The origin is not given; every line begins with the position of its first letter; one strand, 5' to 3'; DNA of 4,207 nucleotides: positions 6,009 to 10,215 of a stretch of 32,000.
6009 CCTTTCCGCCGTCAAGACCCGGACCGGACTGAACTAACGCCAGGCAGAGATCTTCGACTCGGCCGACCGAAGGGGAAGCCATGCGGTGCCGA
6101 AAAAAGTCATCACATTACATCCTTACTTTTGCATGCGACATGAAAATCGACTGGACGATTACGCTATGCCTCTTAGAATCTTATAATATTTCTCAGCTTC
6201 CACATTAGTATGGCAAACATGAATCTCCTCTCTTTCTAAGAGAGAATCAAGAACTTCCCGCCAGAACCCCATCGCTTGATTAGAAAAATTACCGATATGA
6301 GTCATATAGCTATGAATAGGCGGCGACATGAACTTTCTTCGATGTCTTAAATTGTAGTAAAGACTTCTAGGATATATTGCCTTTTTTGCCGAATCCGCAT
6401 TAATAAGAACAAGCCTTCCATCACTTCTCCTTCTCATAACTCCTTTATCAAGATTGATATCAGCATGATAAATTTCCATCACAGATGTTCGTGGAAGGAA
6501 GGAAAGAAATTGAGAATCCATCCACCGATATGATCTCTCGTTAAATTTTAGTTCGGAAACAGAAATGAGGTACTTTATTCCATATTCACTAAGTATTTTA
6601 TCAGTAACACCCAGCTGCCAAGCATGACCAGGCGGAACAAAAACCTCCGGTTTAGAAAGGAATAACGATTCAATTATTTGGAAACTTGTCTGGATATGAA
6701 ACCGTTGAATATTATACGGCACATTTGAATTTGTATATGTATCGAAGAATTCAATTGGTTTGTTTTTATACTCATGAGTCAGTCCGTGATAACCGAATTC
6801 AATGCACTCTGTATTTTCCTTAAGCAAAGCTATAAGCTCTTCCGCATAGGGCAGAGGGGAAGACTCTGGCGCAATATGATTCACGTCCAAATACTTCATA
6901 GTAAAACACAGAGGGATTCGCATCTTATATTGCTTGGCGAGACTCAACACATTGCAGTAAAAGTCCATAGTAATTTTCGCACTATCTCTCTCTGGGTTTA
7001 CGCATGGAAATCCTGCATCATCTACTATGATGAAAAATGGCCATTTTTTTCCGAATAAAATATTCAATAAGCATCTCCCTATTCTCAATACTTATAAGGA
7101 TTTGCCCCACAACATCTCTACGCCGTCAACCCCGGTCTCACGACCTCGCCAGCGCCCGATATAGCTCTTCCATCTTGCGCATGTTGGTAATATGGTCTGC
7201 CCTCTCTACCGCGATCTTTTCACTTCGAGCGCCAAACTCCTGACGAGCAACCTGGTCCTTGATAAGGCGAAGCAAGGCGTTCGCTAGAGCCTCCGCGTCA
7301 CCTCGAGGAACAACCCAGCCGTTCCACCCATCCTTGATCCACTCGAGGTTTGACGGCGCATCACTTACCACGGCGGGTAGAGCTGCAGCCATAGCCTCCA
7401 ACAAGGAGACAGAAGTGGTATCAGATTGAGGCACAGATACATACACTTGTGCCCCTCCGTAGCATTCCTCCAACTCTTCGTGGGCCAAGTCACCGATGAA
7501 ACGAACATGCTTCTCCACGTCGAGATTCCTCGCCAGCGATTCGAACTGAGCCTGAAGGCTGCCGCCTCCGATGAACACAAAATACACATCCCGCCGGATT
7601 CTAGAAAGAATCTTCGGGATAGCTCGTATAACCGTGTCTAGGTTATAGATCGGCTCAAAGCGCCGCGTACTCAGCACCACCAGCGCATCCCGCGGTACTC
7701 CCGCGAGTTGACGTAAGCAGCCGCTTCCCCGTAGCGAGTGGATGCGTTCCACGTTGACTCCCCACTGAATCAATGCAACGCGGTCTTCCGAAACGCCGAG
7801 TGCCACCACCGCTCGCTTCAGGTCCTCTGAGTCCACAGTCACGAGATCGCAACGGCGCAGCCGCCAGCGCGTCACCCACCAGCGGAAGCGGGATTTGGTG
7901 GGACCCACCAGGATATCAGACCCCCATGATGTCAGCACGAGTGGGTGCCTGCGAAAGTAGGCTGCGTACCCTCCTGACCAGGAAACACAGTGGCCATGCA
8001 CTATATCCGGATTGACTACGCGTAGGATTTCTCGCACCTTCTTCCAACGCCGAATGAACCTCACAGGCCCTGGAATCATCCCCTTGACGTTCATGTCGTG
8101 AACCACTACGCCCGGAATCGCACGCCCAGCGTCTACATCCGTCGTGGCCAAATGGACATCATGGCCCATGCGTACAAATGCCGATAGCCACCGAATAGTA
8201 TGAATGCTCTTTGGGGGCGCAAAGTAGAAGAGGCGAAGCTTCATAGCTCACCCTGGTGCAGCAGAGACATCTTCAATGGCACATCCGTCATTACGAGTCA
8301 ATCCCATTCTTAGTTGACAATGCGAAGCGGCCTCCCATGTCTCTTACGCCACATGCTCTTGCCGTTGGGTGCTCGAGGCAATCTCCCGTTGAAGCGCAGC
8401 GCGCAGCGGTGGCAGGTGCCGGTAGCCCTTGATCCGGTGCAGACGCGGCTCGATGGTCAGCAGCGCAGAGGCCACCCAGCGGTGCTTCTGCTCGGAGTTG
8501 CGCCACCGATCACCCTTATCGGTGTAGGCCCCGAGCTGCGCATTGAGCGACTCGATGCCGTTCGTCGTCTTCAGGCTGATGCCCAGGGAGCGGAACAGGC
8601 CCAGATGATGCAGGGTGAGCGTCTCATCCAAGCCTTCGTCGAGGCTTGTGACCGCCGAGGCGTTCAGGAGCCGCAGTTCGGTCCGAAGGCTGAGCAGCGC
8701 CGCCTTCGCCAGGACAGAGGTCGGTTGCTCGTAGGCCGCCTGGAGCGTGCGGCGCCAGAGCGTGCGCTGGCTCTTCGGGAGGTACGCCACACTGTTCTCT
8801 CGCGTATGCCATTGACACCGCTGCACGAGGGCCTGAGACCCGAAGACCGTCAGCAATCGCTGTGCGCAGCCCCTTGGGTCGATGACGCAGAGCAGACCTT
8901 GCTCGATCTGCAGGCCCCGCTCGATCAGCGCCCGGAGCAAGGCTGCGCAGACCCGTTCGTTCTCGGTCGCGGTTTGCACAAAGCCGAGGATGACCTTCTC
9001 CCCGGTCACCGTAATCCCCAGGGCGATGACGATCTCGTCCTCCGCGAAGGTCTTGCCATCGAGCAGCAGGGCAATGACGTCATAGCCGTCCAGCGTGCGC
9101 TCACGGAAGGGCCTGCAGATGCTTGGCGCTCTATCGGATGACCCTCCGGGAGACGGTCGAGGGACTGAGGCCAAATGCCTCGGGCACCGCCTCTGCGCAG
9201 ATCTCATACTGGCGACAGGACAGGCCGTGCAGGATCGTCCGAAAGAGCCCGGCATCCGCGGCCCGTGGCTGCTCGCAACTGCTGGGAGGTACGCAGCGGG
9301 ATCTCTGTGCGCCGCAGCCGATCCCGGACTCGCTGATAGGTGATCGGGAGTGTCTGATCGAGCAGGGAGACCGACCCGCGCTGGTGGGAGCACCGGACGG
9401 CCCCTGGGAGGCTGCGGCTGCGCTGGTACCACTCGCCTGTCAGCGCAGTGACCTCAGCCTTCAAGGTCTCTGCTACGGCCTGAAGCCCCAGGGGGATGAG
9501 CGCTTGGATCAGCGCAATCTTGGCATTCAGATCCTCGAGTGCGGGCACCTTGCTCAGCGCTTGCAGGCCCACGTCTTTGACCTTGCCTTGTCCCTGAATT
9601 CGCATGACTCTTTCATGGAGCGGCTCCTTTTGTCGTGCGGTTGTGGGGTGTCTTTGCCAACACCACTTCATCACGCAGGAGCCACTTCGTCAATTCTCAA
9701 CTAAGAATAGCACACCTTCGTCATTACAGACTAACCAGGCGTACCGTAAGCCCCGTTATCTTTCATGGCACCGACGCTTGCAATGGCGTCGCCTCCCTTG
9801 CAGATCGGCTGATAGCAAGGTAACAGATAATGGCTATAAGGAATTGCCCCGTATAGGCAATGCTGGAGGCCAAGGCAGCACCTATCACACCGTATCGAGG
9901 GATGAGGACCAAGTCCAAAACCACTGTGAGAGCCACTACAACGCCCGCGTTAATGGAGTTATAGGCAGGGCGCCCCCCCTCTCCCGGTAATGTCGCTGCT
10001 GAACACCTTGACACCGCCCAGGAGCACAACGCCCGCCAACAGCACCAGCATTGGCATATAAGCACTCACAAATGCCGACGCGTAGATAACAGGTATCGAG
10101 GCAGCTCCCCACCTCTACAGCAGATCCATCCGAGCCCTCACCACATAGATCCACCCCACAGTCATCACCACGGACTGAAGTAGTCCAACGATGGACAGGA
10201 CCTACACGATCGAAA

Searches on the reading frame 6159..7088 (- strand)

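Call 6: search_protein_families(library=pfam, proteins=[window:6159-7088:-], max_evalue=0.001)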
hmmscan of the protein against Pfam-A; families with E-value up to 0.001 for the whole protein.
window:6159-7088:- (309 aa): 1 family
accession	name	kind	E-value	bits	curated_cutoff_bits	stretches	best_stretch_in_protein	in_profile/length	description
PF10096.14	DUF2334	-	1.2e-06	28.7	26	1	77-181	47-150/203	Uncharacterized protein conserved in bacteria (DUF2334)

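Call 42: search_protein_families(library=ncbifam, proteins=[window:6159-7088:-], max_evalue=0.00001)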
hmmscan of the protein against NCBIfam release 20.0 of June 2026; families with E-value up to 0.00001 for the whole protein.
window:6159-7088:- (309 aa): 0 families

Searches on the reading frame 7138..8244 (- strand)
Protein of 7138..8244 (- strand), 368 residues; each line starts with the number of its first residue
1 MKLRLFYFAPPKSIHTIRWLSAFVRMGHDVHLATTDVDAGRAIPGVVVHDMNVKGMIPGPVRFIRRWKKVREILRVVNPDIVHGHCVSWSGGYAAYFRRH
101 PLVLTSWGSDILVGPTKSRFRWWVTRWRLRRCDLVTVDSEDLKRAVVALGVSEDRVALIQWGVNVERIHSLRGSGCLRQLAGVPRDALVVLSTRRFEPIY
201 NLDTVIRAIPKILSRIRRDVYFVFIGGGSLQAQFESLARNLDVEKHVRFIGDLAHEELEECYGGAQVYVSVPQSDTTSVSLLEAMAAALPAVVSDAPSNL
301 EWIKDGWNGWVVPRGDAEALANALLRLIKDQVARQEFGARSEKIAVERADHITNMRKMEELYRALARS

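Call 6: search_protein_families(library=pfam, proteins=[window:7138-8244:-], max_evalue=0.001)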
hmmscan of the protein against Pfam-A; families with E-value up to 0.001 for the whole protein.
window:7138-8244:- (368 aa): 5 families
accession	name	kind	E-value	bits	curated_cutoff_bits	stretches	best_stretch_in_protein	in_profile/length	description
PF00534.26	Glycos_transf_1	-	1e-33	116.7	26.4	1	184-343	12-171/172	Glycosyl transferases group 1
PF13692.12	Glyco_trans_1_4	-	3.2e-28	99.2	27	1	189-330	3-142/142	Glycosyl transferases group 1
PF13439.12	Glyco_transf_4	-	2.1e-20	73.9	28.5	1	15-167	7-170/170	Glycosyltransferase Family 4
PF13477.12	Glyco_trans_4_2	-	8.9e-20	71.7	23.4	1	6-139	3-139/139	Glycosyl transferase 4-like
PF13579.12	Glyco_trans_4_4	-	1.6e-17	64.7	29.7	1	19-159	10-155/158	Glycosyl transferase 4-like domain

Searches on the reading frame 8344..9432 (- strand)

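Call 6: search_protein_families(library=pfam, proteins=[window:8344-9432:-], max_evalue=0.001)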
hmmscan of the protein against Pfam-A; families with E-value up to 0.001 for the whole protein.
window:8344-9432:- (362 aa): 1 family
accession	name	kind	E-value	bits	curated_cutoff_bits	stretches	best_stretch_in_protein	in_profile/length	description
PF00872.24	Transposase_mut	-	1.7e-19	70.4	21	1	119-318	167-363/379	Transposase, Mutator family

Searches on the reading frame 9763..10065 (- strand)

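Call 72: search_protein_families(library=pfam, proteins=[window:9763-10065:-], max_evalue=0.01)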
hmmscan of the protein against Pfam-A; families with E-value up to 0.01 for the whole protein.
window:9763-10065:- (100 aa): 1 family
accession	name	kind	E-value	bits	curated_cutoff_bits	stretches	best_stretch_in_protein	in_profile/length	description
PF03023.19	MurJ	-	0.00069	18.8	27.4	1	42-81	359-398/451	Lipid II flippase MurJ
